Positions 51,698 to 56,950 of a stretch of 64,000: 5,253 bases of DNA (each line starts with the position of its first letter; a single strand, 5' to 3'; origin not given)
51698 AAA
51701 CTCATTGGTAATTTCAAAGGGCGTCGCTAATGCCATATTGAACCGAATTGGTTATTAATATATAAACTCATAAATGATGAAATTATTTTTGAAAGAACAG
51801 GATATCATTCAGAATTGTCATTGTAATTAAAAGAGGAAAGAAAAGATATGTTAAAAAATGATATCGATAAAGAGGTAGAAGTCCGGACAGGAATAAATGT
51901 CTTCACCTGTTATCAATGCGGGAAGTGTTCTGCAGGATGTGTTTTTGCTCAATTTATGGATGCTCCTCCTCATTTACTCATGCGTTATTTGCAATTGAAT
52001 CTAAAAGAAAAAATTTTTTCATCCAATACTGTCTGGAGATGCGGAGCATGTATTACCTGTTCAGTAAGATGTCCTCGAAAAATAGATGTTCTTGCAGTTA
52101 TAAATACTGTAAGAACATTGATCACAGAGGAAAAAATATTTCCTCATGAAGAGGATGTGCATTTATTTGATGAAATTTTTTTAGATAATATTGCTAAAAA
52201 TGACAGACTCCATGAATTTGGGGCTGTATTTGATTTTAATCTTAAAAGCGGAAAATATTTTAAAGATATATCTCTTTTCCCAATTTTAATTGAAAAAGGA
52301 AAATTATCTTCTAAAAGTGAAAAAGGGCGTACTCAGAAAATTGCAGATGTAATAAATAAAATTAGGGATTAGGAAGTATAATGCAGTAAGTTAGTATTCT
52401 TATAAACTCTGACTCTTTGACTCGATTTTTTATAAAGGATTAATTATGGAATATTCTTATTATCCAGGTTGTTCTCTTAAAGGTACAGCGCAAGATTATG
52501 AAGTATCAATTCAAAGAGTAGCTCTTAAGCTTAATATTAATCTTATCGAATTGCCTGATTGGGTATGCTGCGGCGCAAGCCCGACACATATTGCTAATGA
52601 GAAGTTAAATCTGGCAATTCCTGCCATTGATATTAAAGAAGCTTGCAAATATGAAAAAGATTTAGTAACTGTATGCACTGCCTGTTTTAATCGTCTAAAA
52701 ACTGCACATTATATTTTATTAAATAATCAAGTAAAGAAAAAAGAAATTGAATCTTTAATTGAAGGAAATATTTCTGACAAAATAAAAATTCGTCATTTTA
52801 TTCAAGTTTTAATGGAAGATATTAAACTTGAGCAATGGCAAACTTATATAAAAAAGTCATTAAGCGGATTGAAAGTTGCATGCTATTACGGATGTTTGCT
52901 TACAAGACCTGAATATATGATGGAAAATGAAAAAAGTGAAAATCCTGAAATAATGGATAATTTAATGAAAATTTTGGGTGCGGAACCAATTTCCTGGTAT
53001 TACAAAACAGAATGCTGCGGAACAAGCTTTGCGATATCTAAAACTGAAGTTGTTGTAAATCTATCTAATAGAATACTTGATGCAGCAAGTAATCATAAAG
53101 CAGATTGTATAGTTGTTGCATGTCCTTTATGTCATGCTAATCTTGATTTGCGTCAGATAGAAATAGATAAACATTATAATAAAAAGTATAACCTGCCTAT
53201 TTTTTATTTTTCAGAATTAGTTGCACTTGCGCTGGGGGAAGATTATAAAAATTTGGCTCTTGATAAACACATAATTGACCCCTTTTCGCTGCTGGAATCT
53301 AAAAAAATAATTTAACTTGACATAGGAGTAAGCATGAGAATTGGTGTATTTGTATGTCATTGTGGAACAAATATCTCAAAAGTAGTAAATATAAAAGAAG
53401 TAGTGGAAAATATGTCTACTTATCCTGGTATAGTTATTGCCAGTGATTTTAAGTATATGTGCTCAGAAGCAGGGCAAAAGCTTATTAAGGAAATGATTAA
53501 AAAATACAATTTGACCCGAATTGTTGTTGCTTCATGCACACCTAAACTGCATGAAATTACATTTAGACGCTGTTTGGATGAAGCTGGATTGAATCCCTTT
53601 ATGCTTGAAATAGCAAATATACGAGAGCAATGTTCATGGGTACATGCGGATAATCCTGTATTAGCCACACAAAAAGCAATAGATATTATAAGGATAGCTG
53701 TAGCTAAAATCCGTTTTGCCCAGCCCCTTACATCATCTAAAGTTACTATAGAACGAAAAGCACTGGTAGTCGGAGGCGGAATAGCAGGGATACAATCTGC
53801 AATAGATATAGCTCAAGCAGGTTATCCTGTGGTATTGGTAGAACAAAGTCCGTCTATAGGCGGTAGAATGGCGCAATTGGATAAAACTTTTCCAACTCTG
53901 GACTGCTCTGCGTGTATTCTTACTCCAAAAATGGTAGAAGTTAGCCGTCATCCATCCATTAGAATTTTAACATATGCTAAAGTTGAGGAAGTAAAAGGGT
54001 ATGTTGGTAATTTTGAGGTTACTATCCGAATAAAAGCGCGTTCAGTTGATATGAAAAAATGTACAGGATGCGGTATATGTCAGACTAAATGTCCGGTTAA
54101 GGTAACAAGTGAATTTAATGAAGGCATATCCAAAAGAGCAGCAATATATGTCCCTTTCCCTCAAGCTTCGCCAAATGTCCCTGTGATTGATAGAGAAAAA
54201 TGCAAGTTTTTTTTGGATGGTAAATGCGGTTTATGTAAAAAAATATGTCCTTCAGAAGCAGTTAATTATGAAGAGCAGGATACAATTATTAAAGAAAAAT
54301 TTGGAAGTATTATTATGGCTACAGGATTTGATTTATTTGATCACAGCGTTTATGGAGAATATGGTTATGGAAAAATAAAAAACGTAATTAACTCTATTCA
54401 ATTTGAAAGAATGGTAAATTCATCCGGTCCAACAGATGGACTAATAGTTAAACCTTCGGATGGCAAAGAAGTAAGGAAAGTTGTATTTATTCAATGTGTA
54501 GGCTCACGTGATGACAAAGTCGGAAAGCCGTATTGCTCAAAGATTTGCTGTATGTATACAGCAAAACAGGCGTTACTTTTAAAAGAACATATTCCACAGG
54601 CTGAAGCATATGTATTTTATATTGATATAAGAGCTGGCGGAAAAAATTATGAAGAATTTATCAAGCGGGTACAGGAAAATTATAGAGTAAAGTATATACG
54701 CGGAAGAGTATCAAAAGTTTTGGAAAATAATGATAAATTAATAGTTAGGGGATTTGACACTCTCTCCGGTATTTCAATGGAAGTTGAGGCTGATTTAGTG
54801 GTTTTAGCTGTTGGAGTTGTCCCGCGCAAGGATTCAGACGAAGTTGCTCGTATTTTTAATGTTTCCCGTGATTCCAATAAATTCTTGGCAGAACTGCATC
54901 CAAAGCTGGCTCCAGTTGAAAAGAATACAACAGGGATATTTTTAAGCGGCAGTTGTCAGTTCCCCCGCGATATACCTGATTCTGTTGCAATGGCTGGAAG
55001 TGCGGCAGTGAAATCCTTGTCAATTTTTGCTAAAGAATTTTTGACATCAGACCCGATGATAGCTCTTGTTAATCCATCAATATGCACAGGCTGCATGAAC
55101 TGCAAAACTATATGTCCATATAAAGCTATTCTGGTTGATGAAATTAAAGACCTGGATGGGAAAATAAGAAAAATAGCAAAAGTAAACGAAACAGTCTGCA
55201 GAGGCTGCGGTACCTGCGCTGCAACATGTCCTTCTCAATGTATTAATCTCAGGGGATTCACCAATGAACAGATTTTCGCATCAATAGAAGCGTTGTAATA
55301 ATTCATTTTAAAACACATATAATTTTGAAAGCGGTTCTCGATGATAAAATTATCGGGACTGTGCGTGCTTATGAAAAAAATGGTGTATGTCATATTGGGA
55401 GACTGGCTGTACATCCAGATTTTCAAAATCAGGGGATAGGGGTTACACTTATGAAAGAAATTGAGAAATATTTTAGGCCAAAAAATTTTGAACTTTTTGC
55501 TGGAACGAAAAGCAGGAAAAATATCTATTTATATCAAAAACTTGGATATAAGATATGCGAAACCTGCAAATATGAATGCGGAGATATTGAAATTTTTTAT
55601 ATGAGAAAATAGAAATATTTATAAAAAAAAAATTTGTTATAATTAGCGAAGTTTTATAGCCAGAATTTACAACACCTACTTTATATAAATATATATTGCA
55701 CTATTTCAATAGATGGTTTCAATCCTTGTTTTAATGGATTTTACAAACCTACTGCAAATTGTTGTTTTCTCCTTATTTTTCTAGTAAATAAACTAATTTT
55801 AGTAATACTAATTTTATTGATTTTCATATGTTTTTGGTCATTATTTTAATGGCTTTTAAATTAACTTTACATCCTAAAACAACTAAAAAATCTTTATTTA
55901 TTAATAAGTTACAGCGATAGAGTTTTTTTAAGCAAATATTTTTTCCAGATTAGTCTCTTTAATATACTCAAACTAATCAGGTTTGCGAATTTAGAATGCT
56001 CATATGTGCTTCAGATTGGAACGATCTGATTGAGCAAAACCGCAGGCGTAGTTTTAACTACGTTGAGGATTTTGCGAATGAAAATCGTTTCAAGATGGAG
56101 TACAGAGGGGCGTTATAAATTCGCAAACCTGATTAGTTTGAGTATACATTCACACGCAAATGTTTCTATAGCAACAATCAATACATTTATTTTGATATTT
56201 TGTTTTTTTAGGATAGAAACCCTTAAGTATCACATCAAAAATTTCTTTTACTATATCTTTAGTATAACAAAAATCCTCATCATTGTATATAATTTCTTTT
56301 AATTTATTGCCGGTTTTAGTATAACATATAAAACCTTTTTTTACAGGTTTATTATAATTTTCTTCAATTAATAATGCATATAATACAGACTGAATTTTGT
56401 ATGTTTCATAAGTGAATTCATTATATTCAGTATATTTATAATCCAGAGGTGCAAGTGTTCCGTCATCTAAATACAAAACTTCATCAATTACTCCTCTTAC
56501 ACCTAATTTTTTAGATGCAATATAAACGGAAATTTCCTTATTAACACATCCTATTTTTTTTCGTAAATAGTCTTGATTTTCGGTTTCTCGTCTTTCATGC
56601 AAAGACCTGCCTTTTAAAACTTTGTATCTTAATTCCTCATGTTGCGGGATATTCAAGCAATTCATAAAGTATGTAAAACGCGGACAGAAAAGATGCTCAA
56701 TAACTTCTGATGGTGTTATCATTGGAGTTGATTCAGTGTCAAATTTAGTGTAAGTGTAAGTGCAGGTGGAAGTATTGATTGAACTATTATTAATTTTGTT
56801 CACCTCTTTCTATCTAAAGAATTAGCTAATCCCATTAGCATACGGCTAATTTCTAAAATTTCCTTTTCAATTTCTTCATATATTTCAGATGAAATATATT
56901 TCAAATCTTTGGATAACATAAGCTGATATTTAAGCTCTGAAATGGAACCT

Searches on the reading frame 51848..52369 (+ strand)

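Call 67: search_protein_families(library=pfam, proteins=[window:51848-52369:+], max_evalue=0.0001)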
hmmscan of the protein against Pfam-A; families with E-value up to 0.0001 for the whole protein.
window:51848-52369:+ (174 aa): 3 families
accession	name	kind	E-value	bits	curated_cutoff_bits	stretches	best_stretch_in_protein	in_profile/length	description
PF13534.11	Fer4_17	-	6.3e-09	36.7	22.2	1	21-80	2-61/61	4Fe-4S dicluster domain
PF13183.11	Fer4_8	-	2.6e-08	34.7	27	1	20-79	4-68/68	4Fe-4S dicluster domain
PF13187.11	Fer4_9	-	4.6e-06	27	27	1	21-78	2-50/52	4Fe-4S dicluster domain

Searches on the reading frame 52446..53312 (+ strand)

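Call 67: search_protein_families(library=pfam, proteins=[window:52446-53312:+], max_evalue=0.0001)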
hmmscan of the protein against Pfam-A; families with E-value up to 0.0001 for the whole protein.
window:52446-53312:+ (289 aa): 1 family
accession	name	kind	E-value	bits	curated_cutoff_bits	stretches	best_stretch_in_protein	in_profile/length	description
PF02754.22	CCG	-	9.3e-22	77.4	20.6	2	144-234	1-85/85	Cysteine-rich domain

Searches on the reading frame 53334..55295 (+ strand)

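Call 67: search_protein_families(library=pfam, proteins=[window:53334-55295:+], max_evalue=0.0001)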
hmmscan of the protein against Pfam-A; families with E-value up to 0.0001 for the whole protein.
window:53334-55295:+ (654 aa): 18 families
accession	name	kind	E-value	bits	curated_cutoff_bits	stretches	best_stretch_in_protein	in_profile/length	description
PF00037.32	Fer4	-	5.8e-16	58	21.1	2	579-599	3-23/24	4Fe-4S binding domain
PF13237.11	Fer4_10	-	2.3e-13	50.3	25.5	1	579-633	4-53/53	4Fe-4S dicluster domain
PF12837.12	Fer4_6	-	6.3e-13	48.4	25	1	577-599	2-24/24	4Fe-4S binding domain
PF12838.12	Fer4_7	-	6.2e-12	46.2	27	2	584-636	2-52/52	4Fe-4S dicluster domain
PF07992.20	Pyr_redox_2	-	6.4e-11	42.6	26.1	1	143-243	3-83/291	Pyridine nucleotide-disulphide oxidoreductase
PF13484.11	Fer4_16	-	3.5e-10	40.9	30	0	237-255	47-65/66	4Fe-4S double cluster binding domain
PF12797.12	Fer4_2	-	2.9e-09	36.7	24.5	0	237-255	4-22/22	4Fe-4S binding domain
PF13187.11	Fer4_9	-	7.4e-09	35.9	27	1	584-637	2-52/52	4Fe-4S dicluster domain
PF25160.1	LdpA_Fe-S-bd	-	8.3e-08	32.3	27.6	0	589-640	8-46/49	LdpA Fe-S cluster-binding domain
PF12831.13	FAD_oxidored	-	2.5e-07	30.8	27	1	144-180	3-39/416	FAD dependent oxidoreductase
PF13450.12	NAD_binding_8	-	1.6e-06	28.8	21.9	1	145-195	1-51/68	NAD(P)-binding Rossmann-like domain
PF01134.28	GIDA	-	1.2e-05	25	22.1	0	144-181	3-30/391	Glucose inhibited division protein A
PF00890.30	FAD_binding_2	-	1.3e-05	25.1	20.4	1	143-178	2-37/414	FAD binding domain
PF14697.11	Fer4_21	-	1.8e-05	25.2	35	1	577-639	1-59/59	4Fe-4S dicluster domain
PF13183.11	Fer4_8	-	2.2e-05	25.3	27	0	240-257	51-68/68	4Fe-4S dicluster domain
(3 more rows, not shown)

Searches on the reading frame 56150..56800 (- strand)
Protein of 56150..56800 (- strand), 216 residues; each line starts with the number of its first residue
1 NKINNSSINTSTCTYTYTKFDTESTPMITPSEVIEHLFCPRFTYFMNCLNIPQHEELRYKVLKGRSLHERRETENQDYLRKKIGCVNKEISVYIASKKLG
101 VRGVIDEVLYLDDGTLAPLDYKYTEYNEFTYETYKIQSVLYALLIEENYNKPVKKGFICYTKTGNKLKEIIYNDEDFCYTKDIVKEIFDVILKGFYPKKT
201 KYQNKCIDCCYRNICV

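Call 67: search_protein_families(library=pfam, proteins=[window:56150-56800:-], max_evalue=0.0001)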
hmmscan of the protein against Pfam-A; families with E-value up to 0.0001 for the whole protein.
window:56150-56800:- (216 aa): 2 families
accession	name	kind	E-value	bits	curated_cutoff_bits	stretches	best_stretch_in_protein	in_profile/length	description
PF01930.23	Cas_Cas4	-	6.3e-11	43.1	22.7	1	32-216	4-159/160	Domain of unknown function DUF83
PF12705.13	PDDEXK_1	-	3.5e-10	40.7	22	1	62-215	87-246/247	PD-(D/E)XK nuclease superfamily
